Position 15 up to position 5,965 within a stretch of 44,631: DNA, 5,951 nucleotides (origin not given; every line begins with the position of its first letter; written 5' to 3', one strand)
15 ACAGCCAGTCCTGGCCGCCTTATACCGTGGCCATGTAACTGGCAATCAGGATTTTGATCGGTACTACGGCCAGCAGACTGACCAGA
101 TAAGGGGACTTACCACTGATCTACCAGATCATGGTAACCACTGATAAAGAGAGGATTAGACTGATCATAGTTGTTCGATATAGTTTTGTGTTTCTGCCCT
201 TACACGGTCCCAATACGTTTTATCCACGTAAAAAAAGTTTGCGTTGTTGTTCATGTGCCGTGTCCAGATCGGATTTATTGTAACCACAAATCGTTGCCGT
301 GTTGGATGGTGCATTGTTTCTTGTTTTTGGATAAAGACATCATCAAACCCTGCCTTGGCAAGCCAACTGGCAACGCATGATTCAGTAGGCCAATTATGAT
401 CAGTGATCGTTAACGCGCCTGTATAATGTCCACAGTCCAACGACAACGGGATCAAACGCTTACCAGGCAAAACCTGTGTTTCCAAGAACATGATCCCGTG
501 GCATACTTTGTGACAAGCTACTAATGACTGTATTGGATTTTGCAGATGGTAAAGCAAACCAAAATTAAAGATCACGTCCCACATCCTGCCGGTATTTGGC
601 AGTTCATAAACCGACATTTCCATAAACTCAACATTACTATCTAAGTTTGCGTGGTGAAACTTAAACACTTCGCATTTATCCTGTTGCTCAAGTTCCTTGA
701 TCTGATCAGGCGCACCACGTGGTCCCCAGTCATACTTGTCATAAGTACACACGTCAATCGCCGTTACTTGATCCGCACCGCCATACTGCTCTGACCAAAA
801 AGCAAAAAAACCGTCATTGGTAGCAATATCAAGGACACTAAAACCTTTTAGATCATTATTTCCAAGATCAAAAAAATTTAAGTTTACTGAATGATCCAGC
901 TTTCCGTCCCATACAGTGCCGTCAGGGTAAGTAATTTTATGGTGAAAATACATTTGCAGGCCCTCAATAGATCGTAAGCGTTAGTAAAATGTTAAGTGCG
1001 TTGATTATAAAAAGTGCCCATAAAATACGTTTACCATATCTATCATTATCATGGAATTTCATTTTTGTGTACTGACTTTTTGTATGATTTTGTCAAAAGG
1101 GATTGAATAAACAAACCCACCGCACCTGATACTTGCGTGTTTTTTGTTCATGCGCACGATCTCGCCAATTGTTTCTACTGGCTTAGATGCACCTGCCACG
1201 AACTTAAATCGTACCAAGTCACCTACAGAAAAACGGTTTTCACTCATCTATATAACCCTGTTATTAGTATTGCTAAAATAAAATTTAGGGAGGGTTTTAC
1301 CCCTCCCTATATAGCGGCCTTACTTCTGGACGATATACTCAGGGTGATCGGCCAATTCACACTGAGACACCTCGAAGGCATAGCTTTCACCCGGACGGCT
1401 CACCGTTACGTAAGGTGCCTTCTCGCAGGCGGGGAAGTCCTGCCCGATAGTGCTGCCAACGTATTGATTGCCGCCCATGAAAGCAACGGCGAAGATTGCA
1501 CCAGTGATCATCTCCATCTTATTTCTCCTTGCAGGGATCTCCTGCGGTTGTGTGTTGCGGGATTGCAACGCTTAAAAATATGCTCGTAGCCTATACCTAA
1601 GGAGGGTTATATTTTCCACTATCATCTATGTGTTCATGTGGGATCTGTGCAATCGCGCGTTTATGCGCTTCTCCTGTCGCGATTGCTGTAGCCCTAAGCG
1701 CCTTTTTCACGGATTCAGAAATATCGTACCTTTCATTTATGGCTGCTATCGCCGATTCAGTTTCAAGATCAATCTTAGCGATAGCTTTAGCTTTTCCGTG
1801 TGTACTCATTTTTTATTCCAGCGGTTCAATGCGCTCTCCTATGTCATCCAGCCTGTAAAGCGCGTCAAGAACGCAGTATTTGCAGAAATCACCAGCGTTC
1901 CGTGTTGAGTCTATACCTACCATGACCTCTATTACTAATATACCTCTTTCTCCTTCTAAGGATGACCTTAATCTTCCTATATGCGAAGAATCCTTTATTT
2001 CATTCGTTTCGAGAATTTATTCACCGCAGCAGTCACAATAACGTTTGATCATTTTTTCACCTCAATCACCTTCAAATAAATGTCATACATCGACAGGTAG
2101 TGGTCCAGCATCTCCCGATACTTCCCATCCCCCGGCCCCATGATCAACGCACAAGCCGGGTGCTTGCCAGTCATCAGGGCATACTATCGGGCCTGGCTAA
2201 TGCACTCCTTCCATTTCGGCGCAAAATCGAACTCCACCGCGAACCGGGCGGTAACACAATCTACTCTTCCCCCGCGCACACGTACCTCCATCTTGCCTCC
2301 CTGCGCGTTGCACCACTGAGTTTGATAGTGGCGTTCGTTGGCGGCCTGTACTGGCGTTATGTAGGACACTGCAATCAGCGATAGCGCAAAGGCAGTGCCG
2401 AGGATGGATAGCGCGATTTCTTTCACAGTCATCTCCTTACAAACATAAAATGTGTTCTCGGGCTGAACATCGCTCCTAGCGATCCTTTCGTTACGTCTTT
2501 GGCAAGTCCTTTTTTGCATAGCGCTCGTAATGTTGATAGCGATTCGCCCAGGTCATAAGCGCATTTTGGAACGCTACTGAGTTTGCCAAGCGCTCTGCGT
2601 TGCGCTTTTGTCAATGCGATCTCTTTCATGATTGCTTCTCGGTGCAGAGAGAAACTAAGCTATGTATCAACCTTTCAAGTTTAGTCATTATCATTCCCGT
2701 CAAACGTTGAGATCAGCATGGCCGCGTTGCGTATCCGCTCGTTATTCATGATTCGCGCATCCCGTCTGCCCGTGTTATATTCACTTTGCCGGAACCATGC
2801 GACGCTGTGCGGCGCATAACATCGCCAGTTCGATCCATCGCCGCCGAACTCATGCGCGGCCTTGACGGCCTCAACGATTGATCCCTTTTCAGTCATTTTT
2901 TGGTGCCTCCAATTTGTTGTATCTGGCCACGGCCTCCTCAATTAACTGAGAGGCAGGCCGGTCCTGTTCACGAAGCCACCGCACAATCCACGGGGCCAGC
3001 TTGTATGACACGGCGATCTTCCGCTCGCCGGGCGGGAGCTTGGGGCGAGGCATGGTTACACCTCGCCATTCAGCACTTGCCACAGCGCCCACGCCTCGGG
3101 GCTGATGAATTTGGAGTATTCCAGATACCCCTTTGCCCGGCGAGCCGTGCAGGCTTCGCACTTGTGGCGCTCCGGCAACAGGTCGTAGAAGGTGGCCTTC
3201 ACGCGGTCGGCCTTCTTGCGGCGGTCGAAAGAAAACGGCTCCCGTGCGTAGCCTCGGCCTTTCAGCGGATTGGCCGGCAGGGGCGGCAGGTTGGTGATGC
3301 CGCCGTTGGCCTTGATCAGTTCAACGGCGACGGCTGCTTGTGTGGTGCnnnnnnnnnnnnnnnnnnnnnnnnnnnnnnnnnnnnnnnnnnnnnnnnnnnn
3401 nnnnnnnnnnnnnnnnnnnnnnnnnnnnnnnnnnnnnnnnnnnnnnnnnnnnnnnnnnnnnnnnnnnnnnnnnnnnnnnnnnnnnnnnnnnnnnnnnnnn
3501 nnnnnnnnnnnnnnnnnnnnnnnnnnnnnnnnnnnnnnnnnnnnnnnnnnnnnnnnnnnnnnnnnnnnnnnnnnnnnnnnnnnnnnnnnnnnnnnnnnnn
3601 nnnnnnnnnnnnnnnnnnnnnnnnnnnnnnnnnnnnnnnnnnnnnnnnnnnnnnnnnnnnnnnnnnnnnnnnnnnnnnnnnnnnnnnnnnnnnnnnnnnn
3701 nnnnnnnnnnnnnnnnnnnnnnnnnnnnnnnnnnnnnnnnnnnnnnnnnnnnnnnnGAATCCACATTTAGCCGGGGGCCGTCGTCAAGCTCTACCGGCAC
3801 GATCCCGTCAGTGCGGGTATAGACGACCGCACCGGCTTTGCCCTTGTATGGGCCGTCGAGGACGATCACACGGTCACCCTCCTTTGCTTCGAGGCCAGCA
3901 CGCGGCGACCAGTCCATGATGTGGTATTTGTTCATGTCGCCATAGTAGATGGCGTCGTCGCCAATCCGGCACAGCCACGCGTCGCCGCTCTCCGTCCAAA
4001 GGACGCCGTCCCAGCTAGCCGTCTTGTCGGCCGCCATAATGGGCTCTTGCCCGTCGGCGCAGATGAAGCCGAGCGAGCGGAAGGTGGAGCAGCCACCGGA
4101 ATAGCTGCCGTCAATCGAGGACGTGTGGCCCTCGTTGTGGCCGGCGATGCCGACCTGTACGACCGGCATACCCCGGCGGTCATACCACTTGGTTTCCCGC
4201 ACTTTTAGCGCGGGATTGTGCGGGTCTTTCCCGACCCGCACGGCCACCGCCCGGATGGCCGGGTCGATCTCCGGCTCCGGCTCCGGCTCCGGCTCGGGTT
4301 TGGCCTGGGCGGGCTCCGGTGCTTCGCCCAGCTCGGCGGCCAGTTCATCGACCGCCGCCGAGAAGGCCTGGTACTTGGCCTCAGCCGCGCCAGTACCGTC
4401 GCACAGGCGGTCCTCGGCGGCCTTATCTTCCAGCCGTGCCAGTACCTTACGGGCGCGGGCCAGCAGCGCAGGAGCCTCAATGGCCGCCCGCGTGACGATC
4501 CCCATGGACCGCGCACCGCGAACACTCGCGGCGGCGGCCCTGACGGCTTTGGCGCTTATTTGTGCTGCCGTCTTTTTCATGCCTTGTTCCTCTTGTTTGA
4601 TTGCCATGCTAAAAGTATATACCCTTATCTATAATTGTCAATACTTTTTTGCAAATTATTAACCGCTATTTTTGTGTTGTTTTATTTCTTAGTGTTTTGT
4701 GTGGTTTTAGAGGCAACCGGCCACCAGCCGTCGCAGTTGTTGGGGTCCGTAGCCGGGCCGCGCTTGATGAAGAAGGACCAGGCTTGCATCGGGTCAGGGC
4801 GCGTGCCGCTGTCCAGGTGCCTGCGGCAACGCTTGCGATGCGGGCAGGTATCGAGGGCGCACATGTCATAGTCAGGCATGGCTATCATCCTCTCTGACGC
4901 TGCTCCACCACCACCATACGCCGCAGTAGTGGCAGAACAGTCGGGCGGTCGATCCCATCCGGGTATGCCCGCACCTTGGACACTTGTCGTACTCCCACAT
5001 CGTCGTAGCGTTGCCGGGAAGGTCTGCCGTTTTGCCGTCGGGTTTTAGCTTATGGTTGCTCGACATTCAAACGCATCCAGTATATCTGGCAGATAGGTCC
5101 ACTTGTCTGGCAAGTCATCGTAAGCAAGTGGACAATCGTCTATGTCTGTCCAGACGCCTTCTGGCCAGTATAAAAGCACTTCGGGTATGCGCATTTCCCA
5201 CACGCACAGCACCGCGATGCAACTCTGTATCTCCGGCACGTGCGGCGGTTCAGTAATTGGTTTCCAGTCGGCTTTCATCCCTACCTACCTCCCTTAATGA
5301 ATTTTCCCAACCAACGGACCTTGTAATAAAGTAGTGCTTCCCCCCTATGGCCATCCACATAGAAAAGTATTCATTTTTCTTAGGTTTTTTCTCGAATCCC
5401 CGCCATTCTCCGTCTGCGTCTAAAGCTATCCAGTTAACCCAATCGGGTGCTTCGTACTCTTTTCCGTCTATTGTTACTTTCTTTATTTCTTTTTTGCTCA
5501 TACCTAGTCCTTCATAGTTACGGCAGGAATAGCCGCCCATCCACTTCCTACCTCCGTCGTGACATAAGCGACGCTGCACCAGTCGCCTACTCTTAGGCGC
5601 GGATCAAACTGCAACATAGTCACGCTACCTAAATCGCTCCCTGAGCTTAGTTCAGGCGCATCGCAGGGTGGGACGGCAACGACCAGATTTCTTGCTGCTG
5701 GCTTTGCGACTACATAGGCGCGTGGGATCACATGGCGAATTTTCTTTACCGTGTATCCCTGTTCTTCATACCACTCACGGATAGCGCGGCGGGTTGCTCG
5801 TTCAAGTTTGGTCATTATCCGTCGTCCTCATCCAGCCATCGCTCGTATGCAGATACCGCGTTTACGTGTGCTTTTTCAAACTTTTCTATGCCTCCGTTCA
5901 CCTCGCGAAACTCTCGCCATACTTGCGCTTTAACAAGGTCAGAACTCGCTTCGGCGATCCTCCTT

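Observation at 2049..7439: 5.4-kb direct repeat with a period of exactly 37,192 bp (2049-7439 = 39241-44631): about 1.2 phage genome lengths in one window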

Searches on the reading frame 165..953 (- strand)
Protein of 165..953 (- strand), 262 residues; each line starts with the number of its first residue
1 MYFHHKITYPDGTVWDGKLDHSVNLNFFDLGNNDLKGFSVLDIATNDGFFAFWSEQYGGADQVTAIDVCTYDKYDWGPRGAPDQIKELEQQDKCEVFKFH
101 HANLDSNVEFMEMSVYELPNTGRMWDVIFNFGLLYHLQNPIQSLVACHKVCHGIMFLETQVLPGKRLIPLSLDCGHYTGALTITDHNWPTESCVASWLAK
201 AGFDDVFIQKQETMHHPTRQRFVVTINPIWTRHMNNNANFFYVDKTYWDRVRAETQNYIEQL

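Call 10: search_protein_families(library=pfam, proteins=[window:165-953:-], max_evalue=0.01)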
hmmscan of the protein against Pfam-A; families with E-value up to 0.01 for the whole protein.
window:165-953:- (262 aa): 4 families
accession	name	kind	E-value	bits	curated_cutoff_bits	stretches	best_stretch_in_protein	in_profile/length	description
PF08003.17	Methyltransf_9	-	2.5e-11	43.6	23.8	1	104-216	163-273/315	Protein of unknown function (DUF1698)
PF13489.12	Methyltransf_23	-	3e-05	24.3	27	1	34-205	20-161/164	Methyltransferase domain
PF13649.12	Methyltransf_25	-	0.00012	23.1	27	0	100-147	40-89/97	Methyltransferase domain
PF08241.18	Methyltransf_11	-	0.00047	21.2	21.2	1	41-151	1-87/95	Methyltransferase domain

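Call 14: find_encoding_contigs(protein=window:165-953:-, flank=10000, max_places=8)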
Protein window:165-953:- (262 aa): 2 contigs read that carry it; 2 places shown.
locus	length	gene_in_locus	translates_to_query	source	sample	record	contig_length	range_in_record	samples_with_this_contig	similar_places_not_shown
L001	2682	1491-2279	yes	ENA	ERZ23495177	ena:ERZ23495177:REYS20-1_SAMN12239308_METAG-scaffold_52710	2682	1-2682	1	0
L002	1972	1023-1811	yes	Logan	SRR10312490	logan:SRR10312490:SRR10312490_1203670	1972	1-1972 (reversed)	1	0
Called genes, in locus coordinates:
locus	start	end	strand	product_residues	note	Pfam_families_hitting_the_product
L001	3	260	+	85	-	?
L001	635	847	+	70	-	-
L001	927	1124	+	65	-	-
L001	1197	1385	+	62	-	-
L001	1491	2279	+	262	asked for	PF13489:Methyltransf_23 (faint), PF08003:Methyltransf_9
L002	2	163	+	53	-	?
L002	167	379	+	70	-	-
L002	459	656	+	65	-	-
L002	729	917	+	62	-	-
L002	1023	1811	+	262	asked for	PF13489:Methyltransf_23 (faint), PF08003:Methyltransf_9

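Call 45: search_protein_families(library=phrogs, proteins=[window:165-953:-], max_evalue=0.01)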
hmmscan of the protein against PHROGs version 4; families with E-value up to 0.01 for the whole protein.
window:165-953:- (262 aa): 1 family
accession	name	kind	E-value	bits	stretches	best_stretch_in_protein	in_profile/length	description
phrog_14544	-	unknown function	5.3e-08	33.1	1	101-210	167-274/323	-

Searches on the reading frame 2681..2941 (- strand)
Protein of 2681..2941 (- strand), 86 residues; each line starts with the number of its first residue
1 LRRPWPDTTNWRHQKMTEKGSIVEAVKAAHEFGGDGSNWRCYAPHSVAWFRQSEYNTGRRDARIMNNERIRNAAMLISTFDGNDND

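Call 10: search_protein_families(library=pfam, proteins=[window:2681-2941:-], max_evalue=0.01)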
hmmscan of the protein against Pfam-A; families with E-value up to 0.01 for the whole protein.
window:2681-2941:- (86 aa): 0 families

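Call 45: search_protein_families(library=phrogs, proteins=[window:2681-2941:-], max_evalue=0.01)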
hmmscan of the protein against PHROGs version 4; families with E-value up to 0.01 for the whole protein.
window:2681-2941:- (86 aa): 0 families

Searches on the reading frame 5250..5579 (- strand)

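Call 10: search_protein_families(library=pfam, proteins=[window:5250-5579:-], max_evalue=0.01)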
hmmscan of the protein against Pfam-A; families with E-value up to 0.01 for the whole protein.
window:5250-5579:- (109 aa): 0 families

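Call 45: search_protein_families(library=phrogs, proteins=[window:5250-5579:-], max_evalue=0.01)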
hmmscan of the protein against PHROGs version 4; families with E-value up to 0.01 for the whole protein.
window:5250-5579:- (109 aa): 5 families
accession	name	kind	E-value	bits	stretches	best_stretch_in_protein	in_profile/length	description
phrog_1972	-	unknown function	2.8e-12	47.6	1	33-98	31-104/160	-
phrog_23941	-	unknown function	2.7e-06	28.5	1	29-97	75-147/148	-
phrog_11307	-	unknown function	3.2e-06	28.1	1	26-88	108-169/186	-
phrog_21375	-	unknown function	5e-05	24.6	1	43-77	10-44/189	-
phrog_15430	-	unknown function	0.0032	18.7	1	33-70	2-39/146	-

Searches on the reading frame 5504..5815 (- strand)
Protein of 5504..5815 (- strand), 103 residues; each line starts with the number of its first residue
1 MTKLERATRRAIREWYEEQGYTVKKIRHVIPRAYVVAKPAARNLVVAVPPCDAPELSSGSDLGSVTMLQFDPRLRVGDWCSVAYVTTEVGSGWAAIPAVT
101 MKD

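Call 10: search_protein_families(library=pfam, proteins=[window:5504-5815:-], max_evalue=0.01)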
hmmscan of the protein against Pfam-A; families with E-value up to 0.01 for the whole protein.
window:5504-5815:- (103 aa): 1 family
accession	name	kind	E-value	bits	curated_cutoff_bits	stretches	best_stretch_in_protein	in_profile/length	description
PF23359.1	Lsr2_DNA-bd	-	0.0067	16.2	26.9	0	6-23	3-20/37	Lsr2 DNA-binding domain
